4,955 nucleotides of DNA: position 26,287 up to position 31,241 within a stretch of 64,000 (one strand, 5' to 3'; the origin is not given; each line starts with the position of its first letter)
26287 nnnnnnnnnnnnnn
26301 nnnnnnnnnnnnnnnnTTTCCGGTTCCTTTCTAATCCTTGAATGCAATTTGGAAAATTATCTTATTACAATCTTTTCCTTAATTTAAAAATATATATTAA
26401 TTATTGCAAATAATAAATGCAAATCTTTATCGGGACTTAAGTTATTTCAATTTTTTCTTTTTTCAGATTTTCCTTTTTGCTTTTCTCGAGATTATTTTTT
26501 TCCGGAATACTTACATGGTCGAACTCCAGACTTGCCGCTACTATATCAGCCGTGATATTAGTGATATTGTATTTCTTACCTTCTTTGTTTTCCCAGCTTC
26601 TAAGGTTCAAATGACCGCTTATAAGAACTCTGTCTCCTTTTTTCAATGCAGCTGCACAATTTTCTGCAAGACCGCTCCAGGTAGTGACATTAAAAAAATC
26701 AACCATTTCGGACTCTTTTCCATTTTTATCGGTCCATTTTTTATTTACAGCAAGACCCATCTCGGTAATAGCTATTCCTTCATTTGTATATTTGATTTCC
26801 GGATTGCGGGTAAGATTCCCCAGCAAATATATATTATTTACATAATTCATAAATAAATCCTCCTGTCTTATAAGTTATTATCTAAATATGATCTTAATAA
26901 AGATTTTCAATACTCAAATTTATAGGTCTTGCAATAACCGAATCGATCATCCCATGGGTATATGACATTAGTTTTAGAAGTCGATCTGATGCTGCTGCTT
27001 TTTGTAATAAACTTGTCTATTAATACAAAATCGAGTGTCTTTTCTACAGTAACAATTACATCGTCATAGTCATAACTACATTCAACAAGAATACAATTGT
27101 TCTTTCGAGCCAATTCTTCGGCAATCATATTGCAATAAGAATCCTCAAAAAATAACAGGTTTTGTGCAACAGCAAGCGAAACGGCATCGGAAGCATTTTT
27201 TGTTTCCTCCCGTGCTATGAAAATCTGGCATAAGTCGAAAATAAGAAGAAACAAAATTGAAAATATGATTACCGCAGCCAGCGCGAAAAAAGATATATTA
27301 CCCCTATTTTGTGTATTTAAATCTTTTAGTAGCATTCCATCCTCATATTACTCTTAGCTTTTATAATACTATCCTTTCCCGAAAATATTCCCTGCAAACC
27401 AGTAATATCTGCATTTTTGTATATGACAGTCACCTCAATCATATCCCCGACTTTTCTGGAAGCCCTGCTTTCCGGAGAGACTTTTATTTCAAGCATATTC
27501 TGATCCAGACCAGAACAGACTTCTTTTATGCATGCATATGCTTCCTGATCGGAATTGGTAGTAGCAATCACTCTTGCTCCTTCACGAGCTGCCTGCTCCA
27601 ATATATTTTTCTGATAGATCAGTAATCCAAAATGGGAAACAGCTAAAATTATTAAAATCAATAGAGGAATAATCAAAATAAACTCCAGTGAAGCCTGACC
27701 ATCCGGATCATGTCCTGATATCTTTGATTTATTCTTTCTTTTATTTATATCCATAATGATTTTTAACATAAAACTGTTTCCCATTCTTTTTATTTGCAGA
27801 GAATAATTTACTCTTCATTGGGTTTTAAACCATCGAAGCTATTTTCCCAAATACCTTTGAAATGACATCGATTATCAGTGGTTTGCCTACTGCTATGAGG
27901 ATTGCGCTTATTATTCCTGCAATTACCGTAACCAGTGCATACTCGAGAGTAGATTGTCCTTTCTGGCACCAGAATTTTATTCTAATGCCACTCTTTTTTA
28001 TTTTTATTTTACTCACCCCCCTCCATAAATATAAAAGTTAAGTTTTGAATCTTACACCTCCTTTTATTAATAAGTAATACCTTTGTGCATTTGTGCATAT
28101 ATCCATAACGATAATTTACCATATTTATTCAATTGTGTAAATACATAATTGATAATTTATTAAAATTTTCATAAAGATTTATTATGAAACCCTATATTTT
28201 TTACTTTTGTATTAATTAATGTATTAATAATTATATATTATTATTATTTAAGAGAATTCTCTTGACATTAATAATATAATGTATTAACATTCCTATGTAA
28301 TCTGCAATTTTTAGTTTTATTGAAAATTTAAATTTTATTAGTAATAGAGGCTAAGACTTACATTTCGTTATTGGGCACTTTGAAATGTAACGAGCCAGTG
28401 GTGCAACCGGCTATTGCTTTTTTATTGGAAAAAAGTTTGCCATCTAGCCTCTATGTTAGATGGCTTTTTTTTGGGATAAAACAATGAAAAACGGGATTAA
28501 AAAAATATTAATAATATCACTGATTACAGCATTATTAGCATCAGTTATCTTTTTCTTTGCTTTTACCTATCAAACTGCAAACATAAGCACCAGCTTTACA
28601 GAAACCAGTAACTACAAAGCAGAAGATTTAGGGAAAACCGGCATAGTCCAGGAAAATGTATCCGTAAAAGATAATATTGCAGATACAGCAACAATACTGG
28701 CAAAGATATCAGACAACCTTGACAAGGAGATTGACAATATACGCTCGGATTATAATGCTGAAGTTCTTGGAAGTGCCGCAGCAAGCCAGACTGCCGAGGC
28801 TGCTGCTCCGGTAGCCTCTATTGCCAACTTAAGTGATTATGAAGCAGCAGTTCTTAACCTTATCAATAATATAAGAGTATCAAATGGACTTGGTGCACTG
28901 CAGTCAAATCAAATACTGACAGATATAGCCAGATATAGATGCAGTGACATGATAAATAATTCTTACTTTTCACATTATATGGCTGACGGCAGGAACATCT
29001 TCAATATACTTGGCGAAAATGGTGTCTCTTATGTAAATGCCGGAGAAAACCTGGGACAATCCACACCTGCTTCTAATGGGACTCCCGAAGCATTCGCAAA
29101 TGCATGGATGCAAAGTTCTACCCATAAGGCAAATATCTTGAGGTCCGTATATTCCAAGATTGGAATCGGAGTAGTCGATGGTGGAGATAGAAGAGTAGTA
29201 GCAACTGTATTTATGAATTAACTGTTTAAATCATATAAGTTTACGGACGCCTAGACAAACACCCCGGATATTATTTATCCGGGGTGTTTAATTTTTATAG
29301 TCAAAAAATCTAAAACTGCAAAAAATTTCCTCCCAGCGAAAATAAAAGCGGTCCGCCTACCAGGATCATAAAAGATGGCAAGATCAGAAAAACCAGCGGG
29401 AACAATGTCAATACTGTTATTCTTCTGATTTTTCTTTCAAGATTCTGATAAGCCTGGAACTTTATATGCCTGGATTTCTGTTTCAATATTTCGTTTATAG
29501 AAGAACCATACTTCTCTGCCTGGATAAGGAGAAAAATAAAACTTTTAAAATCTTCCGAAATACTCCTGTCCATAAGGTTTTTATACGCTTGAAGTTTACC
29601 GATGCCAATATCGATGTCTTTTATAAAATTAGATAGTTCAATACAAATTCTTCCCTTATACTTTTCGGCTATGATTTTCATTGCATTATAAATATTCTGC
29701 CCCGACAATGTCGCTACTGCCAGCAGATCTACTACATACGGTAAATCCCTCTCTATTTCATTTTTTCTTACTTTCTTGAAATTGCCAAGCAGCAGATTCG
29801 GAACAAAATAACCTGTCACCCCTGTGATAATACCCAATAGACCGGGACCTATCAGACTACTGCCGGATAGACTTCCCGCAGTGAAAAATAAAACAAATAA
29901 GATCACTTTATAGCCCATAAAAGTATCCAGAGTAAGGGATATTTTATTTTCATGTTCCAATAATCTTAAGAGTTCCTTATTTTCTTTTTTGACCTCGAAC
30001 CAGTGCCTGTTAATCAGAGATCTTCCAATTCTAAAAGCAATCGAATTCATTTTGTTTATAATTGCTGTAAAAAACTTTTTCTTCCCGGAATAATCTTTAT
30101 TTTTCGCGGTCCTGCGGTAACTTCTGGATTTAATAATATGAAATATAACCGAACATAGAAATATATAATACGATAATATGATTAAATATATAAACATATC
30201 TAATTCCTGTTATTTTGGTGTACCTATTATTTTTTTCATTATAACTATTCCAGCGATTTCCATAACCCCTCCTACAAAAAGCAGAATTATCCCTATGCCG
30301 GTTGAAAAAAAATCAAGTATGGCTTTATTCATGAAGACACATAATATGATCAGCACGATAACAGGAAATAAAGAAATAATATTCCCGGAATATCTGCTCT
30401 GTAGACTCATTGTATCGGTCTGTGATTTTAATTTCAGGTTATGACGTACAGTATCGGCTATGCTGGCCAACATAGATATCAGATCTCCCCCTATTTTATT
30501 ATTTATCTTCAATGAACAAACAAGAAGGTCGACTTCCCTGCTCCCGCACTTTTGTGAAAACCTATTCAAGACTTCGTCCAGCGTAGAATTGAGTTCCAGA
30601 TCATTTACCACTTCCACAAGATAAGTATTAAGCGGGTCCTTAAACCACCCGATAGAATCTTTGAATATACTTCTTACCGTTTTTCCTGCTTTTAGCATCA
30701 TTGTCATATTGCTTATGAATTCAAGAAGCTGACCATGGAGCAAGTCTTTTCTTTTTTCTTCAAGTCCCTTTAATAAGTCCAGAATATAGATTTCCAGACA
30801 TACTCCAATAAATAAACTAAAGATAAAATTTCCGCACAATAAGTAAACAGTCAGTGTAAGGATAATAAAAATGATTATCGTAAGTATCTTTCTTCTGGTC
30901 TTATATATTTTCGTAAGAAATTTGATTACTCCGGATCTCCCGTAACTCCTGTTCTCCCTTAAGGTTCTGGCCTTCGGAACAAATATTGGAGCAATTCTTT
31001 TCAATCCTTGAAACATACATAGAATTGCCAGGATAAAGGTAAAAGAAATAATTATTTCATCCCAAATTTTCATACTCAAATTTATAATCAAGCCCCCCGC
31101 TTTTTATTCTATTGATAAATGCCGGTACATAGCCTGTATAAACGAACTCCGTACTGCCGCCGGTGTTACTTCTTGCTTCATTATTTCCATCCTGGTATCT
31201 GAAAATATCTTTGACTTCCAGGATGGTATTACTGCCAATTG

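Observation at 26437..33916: Secretin-less Tad/Flp pilus locus ending in a tail-less SsbB-like SSB: a candidate DNA-uptake pilus in a monoderm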

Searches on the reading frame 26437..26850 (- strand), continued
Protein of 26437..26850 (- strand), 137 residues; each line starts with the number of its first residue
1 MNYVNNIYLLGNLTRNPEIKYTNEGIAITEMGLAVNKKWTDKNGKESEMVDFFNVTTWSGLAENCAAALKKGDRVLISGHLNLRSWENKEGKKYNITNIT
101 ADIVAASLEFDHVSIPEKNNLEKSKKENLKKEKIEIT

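Call 54: find_encoding_contigs(protein=P0284, flank=3000, max_places=8)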
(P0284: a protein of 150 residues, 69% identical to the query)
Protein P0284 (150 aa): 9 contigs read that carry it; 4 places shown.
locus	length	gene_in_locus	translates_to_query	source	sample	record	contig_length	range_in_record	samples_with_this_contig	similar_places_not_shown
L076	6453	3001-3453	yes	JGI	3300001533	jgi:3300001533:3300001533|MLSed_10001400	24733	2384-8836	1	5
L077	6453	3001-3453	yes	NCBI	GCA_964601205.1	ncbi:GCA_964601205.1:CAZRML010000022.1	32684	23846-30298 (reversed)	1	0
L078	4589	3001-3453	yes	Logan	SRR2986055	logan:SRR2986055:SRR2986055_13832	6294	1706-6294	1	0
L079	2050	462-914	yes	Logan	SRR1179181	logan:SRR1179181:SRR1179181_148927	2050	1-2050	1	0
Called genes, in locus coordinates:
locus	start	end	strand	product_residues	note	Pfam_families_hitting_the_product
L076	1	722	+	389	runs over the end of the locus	PF02749:QRPTase_N, PF01729:QRPTase_C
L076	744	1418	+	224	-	PF00300:His_Phos_1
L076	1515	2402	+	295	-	PF21088:MS_channel_1st, PF00924:MS_channel_2nd, PF21082:MS_channel_3rd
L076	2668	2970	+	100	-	PF01250:Ribosomal_S6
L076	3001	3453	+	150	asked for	PF00436:SSB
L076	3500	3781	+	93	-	PF01084:Ribosomal_S18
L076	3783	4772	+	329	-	PF09991:DUF2232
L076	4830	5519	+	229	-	PF01281:Ribosomal_L9_N, PF03948:Ribosomal_L9_C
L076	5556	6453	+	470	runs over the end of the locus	PF00772:DnaB, PF03796:DnaB_C, PF13481:AAA_25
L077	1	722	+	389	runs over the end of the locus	PF02749:QRPTase_N, PF01729:QRPTase_C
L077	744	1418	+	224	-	PF00300:His_Phos_1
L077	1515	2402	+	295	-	PF21088:MS_channel_1st, PF00924:MS_channel_2nd, PF21082:MS_channel_3rd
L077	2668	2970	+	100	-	PF01250:Ribosomal_S6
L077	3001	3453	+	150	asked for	PF00436:SSB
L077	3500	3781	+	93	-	PF01084:Ribosomal_S18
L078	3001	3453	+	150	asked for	PF00436:SSB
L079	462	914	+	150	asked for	PF00436:SSB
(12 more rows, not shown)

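Call 57: find_related_loci(query=window:26437-26850:-, collection=viral_contigs, flank=5000)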
Query window:26437-26850:- (137 aa) in viral_contigs; peptide patterns used: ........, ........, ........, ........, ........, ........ (x = any residue, [..] = any of these).
63 stretches matched a pattern; 2 encode a relative of the query (tblastn E <= 1e-3); 2 distinct loci.
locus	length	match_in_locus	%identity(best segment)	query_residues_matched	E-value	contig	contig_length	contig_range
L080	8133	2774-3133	35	1-117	3e-20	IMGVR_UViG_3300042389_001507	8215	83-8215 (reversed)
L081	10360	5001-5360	35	1-117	6e-20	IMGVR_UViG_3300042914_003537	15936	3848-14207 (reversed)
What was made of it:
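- The region is chromosomal and housekeeping, with no plasmid or phage signal; the best viral match is only 35% identical (call 57).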

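Call 64: search_protein_families(library=pfam, proteins=[L034:3828-5417:+, L034:2108-2872:+, L034:691-1518:+, L034:355-687:+, L034:5411-5869:+, L017:1624-2751:+, L064:10899-11645:+], max_evalue=0.001)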
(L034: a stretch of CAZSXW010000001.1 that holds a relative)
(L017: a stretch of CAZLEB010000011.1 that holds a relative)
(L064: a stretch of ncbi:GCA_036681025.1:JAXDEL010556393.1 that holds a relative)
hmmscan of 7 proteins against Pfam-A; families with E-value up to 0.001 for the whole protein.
L034:3828-5417:+ (529 aa): 3 families
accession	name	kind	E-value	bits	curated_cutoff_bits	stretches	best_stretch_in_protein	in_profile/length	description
PF00239.26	Resolvase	-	3.6e-35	121.6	23.3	1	11-158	3-145/145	Resolvase, N terminal domain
PF13408.12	Zn_ribbon_recom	-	4.7e-15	56.1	25.3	1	304-363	1-57/58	Recombinase zinc beta ribbon domain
PF07508.19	Recombinase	-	6.2e-12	46.1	21.1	1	190-290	3-101/102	Recombinase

L034:2108-2872:+ (254 aa): 0 families

L034:691-1518:+ (275 aa): 4 families
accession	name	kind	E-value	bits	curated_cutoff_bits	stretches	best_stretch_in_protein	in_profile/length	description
PF18911.6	PKD_4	-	1.6e-13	51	27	1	36-117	1-85/85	PKD domain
PF21027.3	Sde0182_C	-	4.4e-08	34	27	1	54-101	1-50/83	Cellulose-binding protein Sde0182, C-terminal domain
PF22352.2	K319L-like_PKD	-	5.3e-07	30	27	1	43-117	1-84/84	K319L-like, PKD domain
PF02010.21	REJ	-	9e-07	28.3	25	1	52-137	99-184/452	REJ domain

L034:355-687:+ (110 aa): 0 families

L034:5411-5869:+ (152 aa): 1 family
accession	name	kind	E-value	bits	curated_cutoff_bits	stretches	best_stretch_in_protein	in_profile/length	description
PF00437.27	T2SSE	-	4.6e-16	58.9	24.9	1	1-70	216-277/370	Type II/IV secretion system protein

L017:1624-2751:+ (375 aa): 1 family
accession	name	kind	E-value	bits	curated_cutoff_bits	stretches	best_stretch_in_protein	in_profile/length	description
PF00437.27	T2SSE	-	5.4e-23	81.7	24.9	1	73-239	5-183/370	Type II/IV secretion system protein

L064:10899-11645:+ (248 aa): 0 families

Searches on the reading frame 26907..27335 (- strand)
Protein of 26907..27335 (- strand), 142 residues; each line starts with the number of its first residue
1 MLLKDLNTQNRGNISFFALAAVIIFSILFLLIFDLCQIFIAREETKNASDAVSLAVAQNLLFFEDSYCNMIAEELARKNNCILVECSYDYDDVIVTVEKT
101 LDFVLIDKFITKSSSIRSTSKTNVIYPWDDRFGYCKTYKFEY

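Call 3: search_protein_families(library=pfam, proteins=[window:26907-27335:-], max_evalue=0.01)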
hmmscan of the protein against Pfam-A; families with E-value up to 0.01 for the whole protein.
window:26907-27335:- (142 aa): 1 family
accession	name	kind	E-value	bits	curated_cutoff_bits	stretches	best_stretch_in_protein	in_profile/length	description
PF13400.11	Tad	-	2.1e-06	28.4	22.3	1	12-58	1-46/47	Putative Flp pilus-assembly TadE/G-like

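Call 4: search_protein_families(library=ncbifam, proteins=[window:26907-27335:-], max_evalue=0.01)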
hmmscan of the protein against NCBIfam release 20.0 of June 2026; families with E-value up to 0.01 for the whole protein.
window:26907-27335:- (142 aa): 1 family
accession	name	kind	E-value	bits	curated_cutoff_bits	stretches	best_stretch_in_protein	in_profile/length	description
TIGR03816.1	tadE_like_DECH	hypoth_equivalog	5.1e-13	49.2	50.95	1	11-104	2-94/109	Rv3654c family TadE-like protein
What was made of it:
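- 26907..27335 (-): Rv3654c-type tadE-like minor pilin gene; overlaps tadE by 10 nt. Calls 3, 4: PF13400 28.4 bits; TIGR03816 49.2 bits against a cut-off of 50.95.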

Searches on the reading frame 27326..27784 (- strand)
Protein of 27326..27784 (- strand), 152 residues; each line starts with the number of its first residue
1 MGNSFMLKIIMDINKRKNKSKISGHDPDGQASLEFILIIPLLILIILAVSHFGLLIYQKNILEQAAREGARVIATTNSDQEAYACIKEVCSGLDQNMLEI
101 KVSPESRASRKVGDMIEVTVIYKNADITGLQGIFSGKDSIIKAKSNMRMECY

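Call 3: search_protein_families(library=pfam, proteins=[window:27326-27784:-], max_evalue=0.01)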
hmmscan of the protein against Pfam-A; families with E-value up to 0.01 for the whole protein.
window:27326-27784:- (152 aa): 2 families
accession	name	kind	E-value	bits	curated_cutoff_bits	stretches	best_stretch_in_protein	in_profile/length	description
PF07811.17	TadE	-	1e-14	54.8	22.9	1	29-71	1-43/43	TadE-like protein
PF14208.11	DUF4320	-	0.0028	18.2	25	1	41-135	4-100/119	Domain of unknown function (DUF4320)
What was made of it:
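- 27326..27784 (-): tadE pseudopilin gene (G/QASLEF). Call 3: PF07811 54.8 bits.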

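Call 4: search_protein_families(library=ncbifam, proteins=[window:27326-27784:-], max_evalue=0.01)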
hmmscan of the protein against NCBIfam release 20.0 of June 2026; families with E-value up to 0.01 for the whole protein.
window:27326-27784:- (152 aa): 2 families
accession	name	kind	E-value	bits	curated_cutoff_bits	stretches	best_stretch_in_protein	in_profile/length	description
NF008458.0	PRK11337.1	equivalog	0.00086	18.3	378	1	45-88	191-234/293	MurR/RpiR family transcriptional regulator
NF041390.1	TadE_Rv3655c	subfamily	0.0061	17.1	40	1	38-90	6-58/101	TadE family type IV pilus minor pilin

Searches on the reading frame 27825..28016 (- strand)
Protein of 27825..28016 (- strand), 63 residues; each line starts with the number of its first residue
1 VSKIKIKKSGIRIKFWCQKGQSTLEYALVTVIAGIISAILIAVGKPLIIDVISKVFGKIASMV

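Call 3: search_protein_families(library=pfam, proteins=[window:27825-28016:-], max_evalue=0.01)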
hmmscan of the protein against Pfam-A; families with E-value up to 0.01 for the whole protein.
window:27825-28016:- (63 aa): 2 families
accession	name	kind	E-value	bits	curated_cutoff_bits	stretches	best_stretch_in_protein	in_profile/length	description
PF14029.11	DUF4244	-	0.00074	19.3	27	1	19-43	11-35/54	Protein of unknown function (DUF4244)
PF04964.19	Flp_Fap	-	0.0078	16.4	32.2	0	18-61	5-44/46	Flp/Fap pilin component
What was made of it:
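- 27825..28016 (-): flp-type prepilin gene (63 aa; processing motif KG/QSTLEY), first gene of the pilin-ssb unit. Call 3: Flp_Fap 16.4 bits and DUF4244 19.3 bits, both below threshold.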

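Call 4: search_protein_families(library=ncbifam, proteins=[window:27825-28016:-], max_evalue=0.01)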
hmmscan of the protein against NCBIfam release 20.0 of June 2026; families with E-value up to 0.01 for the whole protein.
window:27825-28016:- (63 aa): 0 families

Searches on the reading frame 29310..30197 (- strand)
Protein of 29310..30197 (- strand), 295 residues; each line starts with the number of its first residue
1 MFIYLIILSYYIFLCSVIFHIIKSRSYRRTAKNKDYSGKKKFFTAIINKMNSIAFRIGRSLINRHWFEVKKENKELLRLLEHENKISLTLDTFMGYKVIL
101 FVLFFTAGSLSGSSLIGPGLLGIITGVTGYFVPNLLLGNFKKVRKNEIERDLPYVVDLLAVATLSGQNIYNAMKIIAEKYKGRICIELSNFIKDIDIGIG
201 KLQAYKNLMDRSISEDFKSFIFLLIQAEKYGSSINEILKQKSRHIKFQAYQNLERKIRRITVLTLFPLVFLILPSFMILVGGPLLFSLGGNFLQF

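Call 3: search_protein_families(library=pfam, proteins=[window:29310-30197:-], max_evalue=0.01)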
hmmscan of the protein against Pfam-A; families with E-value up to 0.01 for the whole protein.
window:29310-30197:- (295 aa): 1 family
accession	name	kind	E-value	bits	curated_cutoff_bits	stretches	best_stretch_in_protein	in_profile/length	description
PF00482.28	T2SSF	-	3e-11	43.8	25.2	1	157-280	3-123/125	Type II secretion system (T2SS), protein F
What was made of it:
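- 29310..30197 (-): tadC platform protein gene, last gene of the assembly unit in this window. Call 3: T2SSF 43.8 bits.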

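Call 4: search_protein_families(library=ncbifam, proteins=[window:29310-30197:-], max_evalue=0.01)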
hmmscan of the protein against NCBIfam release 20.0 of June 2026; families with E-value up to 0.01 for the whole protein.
window:29310-30197:- (295 aa): 2 families
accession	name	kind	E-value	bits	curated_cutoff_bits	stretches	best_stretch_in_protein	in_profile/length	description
NF046075.1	UpsF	equivalog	2.5e-06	26.6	400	1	93-282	33-220/484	membrane pilin protein UpsF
NF053673.1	bindosome_BasF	exception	5.3e-05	22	1300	1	142-279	196-335/656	bindosome assembly system membrane anchoring protein BasF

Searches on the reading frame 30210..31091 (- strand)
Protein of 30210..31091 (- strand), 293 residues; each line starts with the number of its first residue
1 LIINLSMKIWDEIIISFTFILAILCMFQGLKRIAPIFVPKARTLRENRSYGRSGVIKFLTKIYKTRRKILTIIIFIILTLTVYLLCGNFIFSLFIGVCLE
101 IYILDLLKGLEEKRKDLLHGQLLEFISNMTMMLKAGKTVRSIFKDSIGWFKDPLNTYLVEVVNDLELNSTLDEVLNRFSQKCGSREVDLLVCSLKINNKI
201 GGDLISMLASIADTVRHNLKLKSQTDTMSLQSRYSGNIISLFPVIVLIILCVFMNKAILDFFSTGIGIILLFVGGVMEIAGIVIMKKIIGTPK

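Call 3: search_protein_families(library=pfam, proteins=[window:30210-31091:-], max_evalue=0.01)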
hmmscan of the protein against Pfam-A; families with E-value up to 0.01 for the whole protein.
window:30210-31091:- (293 aa): 1 family
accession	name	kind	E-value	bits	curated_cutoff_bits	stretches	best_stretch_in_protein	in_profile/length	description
PF00482.28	T2SSF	-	1.3e-09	38.5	25.2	1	125-250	1-123/125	Type II secretion system (T2SS), protein F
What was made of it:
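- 30210..31091 (-): tadB platform protein gene. Call 3: T2SSF 38.5 bits.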

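Call 4: search_protein_families(library=ncbifam, proteins=[window:30210-31091:-], max_evalue=0.01)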
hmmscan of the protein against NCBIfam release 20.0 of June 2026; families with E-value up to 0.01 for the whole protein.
window:30210-31091:- (293 aa): 0 families
